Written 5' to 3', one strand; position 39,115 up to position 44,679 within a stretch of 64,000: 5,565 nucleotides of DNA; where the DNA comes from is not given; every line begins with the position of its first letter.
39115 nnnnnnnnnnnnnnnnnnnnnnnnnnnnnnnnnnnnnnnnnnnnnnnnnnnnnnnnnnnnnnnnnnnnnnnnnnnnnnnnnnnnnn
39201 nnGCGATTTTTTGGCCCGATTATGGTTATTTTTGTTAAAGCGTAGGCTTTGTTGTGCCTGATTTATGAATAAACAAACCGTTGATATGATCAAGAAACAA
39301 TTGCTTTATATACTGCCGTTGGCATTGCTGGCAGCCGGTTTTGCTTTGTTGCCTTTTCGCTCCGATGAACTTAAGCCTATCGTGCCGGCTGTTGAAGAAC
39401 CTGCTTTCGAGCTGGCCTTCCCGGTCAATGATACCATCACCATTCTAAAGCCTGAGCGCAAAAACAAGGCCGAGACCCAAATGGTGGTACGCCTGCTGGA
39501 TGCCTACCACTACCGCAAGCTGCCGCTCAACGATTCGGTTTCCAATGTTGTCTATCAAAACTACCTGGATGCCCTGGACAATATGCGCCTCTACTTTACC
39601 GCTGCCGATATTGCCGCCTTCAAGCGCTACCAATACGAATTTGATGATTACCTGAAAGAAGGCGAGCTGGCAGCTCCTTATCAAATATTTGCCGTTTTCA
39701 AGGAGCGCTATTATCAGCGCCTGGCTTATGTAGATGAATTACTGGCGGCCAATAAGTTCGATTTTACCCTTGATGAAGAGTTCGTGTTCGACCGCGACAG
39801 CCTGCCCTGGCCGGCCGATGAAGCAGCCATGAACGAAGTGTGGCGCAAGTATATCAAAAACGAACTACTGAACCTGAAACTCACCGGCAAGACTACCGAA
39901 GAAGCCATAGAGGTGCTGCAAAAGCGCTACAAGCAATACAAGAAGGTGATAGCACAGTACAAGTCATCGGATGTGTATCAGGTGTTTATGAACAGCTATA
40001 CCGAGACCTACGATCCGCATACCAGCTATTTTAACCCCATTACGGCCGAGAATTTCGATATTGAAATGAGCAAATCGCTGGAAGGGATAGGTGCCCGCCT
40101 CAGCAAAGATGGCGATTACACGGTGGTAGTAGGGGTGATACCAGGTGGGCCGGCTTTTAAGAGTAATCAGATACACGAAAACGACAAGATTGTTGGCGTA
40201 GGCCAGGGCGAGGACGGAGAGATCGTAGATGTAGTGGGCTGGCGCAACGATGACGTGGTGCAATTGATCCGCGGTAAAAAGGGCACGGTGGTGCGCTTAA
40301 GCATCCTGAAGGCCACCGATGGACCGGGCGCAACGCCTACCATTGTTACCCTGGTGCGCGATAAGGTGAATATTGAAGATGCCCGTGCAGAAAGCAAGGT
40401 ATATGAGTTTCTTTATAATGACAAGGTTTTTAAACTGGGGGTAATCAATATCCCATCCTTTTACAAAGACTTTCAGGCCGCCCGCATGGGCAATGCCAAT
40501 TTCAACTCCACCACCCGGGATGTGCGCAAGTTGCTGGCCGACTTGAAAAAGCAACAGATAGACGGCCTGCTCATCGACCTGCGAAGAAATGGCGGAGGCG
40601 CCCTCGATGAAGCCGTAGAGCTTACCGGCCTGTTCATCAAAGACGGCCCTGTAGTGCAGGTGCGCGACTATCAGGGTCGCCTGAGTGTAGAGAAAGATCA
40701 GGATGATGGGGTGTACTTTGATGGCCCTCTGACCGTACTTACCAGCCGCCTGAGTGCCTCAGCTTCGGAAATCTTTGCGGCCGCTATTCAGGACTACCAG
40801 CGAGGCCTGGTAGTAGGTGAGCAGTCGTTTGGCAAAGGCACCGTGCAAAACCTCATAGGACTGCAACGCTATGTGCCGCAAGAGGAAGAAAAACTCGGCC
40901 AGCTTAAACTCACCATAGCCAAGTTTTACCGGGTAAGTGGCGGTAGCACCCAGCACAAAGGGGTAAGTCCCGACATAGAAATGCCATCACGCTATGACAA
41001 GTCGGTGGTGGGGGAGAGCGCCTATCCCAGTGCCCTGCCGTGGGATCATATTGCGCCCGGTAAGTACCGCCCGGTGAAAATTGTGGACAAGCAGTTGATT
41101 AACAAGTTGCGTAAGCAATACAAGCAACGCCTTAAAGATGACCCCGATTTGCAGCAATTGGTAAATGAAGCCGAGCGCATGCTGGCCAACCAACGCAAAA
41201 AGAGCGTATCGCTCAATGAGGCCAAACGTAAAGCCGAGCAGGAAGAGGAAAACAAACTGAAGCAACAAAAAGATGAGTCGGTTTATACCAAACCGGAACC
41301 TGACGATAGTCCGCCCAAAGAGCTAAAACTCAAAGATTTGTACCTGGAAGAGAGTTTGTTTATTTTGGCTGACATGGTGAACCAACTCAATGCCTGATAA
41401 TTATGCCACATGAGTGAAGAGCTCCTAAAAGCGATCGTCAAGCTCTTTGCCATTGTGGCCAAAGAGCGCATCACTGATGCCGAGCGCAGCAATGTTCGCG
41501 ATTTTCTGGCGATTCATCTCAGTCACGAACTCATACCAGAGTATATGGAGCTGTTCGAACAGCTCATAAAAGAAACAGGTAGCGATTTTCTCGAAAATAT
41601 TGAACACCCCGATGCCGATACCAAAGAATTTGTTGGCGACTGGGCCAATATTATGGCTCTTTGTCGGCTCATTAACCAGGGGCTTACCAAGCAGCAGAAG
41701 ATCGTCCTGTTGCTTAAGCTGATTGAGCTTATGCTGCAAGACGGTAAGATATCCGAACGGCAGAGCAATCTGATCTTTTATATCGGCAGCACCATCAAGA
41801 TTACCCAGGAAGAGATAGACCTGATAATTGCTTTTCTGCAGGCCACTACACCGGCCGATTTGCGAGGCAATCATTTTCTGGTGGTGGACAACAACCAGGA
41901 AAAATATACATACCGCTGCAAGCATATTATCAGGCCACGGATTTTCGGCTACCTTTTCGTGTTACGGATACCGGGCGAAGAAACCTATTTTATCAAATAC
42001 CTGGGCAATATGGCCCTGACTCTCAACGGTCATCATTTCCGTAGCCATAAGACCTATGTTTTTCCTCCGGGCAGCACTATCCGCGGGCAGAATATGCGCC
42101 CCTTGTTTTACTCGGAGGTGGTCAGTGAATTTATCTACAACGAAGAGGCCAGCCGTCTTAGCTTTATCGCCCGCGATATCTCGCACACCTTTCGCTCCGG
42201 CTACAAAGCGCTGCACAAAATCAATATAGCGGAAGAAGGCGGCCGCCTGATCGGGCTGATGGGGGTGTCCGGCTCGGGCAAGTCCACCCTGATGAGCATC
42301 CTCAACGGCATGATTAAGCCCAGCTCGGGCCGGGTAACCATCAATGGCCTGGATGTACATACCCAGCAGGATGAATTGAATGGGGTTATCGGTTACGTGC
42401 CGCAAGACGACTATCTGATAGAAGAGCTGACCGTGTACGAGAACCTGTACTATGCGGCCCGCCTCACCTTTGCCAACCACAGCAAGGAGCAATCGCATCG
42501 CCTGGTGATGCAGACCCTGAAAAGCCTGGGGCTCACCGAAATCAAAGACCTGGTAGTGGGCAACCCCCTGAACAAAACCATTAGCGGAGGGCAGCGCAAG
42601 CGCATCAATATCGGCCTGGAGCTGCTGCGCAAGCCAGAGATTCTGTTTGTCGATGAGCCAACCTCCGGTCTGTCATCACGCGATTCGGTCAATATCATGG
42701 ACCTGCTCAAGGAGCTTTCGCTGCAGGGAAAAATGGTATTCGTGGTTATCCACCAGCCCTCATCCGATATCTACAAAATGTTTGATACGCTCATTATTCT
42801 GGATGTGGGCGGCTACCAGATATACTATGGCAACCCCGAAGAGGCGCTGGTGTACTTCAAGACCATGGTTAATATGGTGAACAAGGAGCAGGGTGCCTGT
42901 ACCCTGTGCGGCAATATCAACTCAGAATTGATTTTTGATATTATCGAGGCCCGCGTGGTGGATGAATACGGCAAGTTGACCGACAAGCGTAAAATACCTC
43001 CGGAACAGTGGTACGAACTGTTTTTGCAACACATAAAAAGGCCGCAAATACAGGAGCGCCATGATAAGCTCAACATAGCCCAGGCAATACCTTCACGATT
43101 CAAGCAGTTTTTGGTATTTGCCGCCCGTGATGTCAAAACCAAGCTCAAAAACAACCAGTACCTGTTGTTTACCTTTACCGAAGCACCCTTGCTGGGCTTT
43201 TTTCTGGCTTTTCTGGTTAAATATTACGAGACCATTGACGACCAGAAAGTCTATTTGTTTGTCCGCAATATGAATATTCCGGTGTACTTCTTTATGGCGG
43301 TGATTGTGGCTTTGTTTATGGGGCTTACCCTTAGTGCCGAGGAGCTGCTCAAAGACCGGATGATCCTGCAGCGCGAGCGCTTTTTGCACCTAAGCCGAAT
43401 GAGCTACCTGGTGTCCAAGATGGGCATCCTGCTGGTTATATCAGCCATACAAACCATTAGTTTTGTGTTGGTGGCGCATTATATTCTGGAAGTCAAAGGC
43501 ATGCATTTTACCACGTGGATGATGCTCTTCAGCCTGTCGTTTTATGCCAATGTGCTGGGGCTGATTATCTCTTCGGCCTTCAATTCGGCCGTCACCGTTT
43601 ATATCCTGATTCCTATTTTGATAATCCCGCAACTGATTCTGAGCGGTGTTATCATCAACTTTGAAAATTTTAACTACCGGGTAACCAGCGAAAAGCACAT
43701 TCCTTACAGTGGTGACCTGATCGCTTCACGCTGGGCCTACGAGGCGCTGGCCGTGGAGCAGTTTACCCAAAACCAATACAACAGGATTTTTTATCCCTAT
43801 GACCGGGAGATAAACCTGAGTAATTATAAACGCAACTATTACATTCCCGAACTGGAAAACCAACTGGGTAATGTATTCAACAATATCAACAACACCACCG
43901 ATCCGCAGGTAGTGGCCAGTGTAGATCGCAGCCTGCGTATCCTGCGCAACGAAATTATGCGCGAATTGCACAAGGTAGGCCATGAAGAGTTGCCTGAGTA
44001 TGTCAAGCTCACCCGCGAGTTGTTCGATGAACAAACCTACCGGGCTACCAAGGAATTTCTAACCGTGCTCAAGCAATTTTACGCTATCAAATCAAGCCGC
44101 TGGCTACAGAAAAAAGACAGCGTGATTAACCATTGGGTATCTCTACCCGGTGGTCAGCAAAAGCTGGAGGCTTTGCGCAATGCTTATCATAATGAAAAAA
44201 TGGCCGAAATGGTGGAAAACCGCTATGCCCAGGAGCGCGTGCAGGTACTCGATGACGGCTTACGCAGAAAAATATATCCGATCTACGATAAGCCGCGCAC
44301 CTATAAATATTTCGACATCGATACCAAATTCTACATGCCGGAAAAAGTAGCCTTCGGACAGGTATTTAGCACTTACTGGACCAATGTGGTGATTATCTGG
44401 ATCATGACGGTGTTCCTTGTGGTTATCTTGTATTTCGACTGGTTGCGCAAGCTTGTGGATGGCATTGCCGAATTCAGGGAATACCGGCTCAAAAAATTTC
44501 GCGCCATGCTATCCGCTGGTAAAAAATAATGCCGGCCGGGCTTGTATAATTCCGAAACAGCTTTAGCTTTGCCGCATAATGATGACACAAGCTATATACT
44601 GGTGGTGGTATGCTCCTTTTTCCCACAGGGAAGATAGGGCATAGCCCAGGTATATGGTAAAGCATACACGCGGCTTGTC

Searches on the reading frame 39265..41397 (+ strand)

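Call 6: search_protein_families(library=pfam, proteins=[window:39265-41397:+])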
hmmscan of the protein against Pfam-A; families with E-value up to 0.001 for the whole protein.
window:39265-41397:+ (710 aa): 4 families
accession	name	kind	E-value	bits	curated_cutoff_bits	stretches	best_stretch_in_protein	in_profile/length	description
PF17804.6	TSP_NTD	-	1.1e-59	202.3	26.4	1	74-258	1-187/188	Tail specific protease N-terminal domain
PF03572.23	Peptidase_S41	-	2.2e-47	161.1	24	1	390-572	1-164/165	Peptidase family S41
PF11818.13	DUF3340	-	2.2e-28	99.8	28.6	1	577-705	1-154/155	C-terminal domain of tail specific protease (DUF3340)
PF00595.29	PDZ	-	6.3e-11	42.9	23.2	1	266-347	2-80/81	PDZ domain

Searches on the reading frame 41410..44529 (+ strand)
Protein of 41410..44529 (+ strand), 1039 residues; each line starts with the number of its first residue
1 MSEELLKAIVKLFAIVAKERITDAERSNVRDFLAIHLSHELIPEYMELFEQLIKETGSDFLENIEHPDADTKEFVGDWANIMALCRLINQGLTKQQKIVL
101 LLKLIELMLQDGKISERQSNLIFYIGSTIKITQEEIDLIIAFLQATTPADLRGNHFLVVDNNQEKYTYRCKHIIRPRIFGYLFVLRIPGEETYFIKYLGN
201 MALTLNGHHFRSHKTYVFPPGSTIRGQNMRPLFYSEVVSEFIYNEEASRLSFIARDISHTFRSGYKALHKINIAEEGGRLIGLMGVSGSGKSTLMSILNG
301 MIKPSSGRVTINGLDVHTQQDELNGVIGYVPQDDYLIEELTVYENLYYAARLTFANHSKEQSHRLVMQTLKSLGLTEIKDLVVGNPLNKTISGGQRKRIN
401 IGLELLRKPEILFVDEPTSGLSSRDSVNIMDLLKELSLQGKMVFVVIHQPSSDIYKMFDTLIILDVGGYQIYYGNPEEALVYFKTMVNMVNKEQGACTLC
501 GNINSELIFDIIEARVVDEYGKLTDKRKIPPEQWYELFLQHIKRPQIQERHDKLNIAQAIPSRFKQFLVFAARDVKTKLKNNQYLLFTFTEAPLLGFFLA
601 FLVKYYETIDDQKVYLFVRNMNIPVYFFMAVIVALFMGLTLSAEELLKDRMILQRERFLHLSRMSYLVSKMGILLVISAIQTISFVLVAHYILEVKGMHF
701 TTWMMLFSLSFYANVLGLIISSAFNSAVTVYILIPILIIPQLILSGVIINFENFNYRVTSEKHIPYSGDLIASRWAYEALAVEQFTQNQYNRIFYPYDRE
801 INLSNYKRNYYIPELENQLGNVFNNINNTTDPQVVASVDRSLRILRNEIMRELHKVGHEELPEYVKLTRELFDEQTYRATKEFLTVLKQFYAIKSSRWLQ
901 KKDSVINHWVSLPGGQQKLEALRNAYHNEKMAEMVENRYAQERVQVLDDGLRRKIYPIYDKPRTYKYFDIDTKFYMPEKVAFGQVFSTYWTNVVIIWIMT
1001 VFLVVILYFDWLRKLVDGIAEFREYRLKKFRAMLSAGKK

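Call 6: search_protein_families(library=pfam, proteins=[window:41410-44529:+])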
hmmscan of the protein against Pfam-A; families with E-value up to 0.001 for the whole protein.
window:41410-44529:+ (1039 aa): 5 families
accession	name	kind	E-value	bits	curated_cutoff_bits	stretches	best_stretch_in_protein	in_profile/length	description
PF00005.33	ABC_tran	-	6.8e-30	104.9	25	1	269-419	2-137/137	ABC transporter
PF01061.29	ABC2_membrane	-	4.2e-19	69.3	26.9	1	566-754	2-186/211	ABC-2 type transporter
PF19055.6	ABC2_membrane_7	-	1.7e-06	27.6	22.7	1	448-487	1-40/410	ABC-2 type transporter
PF05099.18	TerB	-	0.00045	20.9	24.4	0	17-137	14-114/118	Tellurite resistance protein TerB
PF12698.13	ABC2_membrane_3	-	0.00062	19.4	31.6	1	612-755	149-296/347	ABC-2 family transporter protein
